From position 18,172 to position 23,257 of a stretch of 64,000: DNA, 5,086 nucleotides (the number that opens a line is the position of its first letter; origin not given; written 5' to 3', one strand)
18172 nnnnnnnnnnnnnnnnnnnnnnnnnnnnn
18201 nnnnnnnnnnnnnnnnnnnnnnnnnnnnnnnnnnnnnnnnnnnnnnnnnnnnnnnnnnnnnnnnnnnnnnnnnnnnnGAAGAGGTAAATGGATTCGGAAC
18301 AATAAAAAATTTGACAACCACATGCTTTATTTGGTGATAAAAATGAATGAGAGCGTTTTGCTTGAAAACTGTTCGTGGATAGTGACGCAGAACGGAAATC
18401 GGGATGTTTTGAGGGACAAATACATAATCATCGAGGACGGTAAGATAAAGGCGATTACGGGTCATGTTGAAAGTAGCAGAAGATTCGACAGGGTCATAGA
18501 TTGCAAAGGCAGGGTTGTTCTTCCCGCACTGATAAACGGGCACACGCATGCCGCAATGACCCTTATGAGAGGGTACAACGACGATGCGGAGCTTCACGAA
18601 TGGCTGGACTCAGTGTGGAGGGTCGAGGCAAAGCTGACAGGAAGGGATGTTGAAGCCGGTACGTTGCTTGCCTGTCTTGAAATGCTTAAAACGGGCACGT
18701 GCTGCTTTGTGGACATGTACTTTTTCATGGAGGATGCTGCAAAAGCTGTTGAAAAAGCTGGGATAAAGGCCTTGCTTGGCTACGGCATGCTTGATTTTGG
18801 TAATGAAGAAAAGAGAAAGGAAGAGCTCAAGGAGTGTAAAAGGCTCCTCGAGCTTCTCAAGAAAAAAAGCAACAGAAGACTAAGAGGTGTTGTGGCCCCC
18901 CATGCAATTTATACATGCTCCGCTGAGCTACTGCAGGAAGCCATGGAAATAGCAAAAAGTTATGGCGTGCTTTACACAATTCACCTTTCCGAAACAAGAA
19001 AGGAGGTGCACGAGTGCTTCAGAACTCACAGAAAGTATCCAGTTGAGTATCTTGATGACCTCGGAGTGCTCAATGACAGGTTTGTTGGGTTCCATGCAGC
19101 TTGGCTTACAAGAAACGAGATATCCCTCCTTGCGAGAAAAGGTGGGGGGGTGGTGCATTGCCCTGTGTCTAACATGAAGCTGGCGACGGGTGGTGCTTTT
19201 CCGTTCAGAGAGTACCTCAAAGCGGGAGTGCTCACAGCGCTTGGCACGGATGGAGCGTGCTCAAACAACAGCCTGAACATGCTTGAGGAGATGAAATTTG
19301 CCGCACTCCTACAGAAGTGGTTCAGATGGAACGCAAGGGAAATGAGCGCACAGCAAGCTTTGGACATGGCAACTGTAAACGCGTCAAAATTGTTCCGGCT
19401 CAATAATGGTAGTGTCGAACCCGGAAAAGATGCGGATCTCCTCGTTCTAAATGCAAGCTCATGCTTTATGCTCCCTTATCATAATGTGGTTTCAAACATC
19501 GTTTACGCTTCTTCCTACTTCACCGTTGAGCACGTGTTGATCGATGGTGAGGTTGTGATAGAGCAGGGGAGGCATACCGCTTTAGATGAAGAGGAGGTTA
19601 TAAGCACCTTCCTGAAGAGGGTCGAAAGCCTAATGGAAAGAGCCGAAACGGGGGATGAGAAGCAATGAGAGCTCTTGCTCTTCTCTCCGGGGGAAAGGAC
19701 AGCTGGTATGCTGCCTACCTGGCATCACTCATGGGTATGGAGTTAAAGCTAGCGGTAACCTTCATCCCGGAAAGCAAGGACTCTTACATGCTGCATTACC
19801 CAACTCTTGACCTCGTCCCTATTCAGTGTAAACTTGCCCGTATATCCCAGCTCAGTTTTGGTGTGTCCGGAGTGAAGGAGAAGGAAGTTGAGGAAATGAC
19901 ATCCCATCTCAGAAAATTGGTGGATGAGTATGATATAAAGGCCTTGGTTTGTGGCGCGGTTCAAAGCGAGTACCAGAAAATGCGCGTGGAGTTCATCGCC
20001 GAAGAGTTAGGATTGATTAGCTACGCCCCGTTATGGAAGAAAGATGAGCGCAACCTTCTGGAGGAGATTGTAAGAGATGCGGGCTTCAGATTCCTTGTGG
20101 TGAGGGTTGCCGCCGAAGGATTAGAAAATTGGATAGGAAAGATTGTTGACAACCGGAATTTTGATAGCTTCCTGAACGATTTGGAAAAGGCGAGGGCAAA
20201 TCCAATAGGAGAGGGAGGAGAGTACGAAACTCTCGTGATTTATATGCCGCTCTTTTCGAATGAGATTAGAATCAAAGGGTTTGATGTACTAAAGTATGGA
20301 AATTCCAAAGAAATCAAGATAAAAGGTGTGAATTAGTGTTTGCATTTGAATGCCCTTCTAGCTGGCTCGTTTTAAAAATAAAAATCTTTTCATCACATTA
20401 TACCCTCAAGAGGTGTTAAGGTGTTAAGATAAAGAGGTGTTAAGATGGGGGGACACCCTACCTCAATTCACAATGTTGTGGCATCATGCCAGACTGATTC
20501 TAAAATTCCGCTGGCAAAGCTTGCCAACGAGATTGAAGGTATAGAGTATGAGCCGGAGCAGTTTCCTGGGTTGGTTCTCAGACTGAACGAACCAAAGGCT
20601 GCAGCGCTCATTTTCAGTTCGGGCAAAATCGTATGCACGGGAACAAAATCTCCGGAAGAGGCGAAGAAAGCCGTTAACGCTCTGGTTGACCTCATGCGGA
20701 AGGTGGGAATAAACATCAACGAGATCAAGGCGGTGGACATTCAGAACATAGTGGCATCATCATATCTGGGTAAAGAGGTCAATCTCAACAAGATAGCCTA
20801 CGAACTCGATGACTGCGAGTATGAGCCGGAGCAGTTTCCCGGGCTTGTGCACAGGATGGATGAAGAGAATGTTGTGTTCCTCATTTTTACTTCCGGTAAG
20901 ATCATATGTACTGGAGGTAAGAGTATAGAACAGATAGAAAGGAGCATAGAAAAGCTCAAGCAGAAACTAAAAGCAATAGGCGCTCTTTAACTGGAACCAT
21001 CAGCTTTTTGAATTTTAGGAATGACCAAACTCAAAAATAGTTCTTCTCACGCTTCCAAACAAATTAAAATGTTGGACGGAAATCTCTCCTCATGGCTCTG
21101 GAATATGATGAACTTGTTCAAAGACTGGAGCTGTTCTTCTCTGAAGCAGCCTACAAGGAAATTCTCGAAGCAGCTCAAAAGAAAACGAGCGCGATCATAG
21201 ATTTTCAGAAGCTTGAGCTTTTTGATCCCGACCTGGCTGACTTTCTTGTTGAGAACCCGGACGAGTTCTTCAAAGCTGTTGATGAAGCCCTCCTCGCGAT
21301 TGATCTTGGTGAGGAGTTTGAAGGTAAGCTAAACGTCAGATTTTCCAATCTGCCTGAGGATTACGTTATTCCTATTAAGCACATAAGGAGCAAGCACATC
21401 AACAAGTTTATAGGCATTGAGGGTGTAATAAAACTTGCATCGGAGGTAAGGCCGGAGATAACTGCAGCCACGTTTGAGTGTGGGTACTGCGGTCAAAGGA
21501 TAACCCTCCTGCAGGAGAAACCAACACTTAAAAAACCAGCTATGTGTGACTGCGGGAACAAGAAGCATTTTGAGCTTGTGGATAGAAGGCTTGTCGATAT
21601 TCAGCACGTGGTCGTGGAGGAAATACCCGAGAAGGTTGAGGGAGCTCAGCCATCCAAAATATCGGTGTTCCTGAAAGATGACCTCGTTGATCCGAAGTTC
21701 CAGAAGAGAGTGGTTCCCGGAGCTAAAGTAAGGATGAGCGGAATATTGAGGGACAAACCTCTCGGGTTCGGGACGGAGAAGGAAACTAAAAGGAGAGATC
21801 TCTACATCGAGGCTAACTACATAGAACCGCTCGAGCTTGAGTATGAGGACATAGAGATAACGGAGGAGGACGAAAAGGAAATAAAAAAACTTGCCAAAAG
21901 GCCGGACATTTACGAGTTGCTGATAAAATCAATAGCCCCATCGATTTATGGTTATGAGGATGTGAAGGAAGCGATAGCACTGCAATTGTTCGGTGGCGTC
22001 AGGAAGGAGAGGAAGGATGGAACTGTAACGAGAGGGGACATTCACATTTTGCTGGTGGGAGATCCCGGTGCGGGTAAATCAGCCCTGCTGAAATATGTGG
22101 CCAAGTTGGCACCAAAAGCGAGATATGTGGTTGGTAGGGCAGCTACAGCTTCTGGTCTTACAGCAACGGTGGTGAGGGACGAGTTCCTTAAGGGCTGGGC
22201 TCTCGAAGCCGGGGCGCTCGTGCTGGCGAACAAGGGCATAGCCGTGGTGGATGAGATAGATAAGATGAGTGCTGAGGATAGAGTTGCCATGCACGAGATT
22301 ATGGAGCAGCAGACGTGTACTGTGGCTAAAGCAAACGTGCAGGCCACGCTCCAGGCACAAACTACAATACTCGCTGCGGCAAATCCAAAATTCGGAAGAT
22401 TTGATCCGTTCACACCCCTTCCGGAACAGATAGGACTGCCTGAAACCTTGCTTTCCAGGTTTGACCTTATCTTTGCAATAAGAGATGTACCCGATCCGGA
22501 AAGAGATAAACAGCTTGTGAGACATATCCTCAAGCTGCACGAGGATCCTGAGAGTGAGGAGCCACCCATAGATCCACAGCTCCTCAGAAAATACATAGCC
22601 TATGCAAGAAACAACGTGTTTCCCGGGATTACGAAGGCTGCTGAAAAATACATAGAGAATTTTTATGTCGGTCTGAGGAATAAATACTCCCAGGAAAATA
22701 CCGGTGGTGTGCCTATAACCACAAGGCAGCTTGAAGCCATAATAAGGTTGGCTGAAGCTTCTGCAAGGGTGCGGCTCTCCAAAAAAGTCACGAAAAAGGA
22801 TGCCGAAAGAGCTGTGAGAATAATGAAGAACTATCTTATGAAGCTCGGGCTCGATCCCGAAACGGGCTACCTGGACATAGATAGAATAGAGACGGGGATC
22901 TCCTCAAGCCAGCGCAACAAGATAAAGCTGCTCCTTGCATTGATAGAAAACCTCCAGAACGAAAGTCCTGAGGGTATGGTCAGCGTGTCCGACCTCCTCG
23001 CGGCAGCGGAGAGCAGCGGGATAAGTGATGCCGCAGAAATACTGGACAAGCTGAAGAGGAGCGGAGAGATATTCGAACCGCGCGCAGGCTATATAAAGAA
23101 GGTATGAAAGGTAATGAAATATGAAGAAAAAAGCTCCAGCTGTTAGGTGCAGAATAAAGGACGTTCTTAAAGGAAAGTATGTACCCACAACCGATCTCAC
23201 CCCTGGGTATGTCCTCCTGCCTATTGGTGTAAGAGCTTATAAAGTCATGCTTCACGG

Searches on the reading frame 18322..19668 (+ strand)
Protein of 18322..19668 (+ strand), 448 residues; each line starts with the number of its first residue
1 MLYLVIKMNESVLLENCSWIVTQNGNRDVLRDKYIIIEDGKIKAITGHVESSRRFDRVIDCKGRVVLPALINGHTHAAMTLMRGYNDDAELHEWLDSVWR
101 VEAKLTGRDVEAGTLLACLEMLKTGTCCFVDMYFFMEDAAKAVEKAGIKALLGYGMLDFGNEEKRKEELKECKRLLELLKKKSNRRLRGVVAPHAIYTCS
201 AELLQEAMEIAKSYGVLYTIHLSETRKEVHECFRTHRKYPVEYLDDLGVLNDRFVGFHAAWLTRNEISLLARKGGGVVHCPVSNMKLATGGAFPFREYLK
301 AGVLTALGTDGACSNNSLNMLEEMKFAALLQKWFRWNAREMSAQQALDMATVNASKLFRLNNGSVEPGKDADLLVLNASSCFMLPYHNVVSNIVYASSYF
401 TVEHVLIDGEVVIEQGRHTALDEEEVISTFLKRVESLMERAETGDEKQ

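Call 28: search_protein_families(library=pfam, proteins=[window:18322-19668:+], max_evalue=0.01)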
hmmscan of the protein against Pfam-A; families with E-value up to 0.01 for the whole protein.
window:18322-19668:+ (448 aa): 3 families
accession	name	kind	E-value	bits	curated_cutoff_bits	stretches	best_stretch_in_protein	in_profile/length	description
PF01979.26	Amidohydro_1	-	2.1e-72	244.7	25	1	65-412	1-345/345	Amidohydrolase family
PF07969.17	Amidohydro_3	-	2.7e-21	77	29.7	2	201-413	261-472/472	Amidohydrolase family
PF00962.28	A_deaminase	-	0.0034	16.9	27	1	266-356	228-319/330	Adenosine deaminase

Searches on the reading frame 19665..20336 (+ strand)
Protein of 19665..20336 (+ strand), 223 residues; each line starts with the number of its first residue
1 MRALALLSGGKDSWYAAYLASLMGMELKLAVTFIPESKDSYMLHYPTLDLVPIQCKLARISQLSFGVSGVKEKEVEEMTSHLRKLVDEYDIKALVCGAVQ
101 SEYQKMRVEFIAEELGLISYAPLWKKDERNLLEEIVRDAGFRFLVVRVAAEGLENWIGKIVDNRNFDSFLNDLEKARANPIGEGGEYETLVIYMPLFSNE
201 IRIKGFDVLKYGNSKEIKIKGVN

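Call 28: search_protein_families(library=pfam, proteins=[window:19665-20336:+], max_evalue=0.01)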
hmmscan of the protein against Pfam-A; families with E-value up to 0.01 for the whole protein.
window:19665-20336:+ (223 aa): 1 family
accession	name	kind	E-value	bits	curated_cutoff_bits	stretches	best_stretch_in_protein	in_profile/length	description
PF01902.24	Diphthami_syn_2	-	1.1e-48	166.1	23.2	1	1-220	1-215/219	Diphthamide synthase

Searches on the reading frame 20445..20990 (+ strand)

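Call 28: search_protein_families(library=pfam, proteins=[window:20445-20990:+], max_evalue=0.01)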
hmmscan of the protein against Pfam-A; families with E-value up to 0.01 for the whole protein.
window:20445-20990:+ (181 aa): 1 family
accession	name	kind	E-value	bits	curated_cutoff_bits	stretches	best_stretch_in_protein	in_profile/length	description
PF00352.27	TBP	-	3.6e-61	203.4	22.9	2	7-86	3-84/85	Transcription factor TFIID (or TATA-binding protein, TBP)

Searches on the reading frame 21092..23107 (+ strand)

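Call 28: search_protein_families(library=pfam, proteins=[window:21092-23107:+], max_evalue=0.01)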
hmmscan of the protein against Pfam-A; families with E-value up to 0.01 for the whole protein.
window:21092-23107:+ (671 aa): 14 families
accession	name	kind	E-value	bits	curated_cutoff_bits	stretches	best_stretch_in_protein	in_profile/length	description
PF00493.29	MCM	-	5.4e-94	313.9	23.3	1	260-483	1-224/224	MCM P-loop domain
PF17855.7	MCM_lid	-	5.1e-30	104.3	27.4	1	497-581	2-86/87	MCM AAA-lid domain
PF17207.9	MCM_OB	-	3.4e-20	72.5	24.8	1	95-220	2-123/126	MCM OB domain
PF01078.27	Mg_chelatase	-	8.8e-10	38.8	20.3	1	371-432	97-158/207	Magnesium chelatase, subunit ChlI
PF07728.20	AAA_5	-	8.3e-08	32.8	22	1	318-433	1-124/139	AAA domain (dynein-related subfamily)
PF14551.11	MCM_N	-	3.3e-06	27.9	24.9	1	21-68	21-70/95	MCM N-terminal domain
PF07726.17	AAA_3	-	5.5e-06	26.7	27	1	318-432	1-112/131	ATPase family associated with various cellular activities (AAA)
PF13191.12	AAA_16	-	2.3e-05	25.4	32.6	1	315-406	22-122/167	AAA ATPase domain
PF00158.32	Sigma54_activat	-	0.00012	22.2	20.2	1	311-431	17-142/168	Sigma-54 interaction domain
PF00004.35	AAA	-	0.00018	22.4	21.2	1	319-431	1-109/131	ATPase family associated with various cellular activities (AAA)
PF13401.12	AAA_22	-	0.00035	21.3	27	1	318-375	7-64/130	AAA domain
PF13604.12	AAA_30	-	0.00073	19.8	27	1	312-411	14-119/191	AAA domain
PF21120.3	MCM_WH_arc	-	0.0022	18.4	26.1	0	647-669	41-63/63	Archaeal MCM, winged-helix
PF00005.33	ABC_tran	-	0.0064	17.5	25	0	314-342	10-37/137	ABC transporter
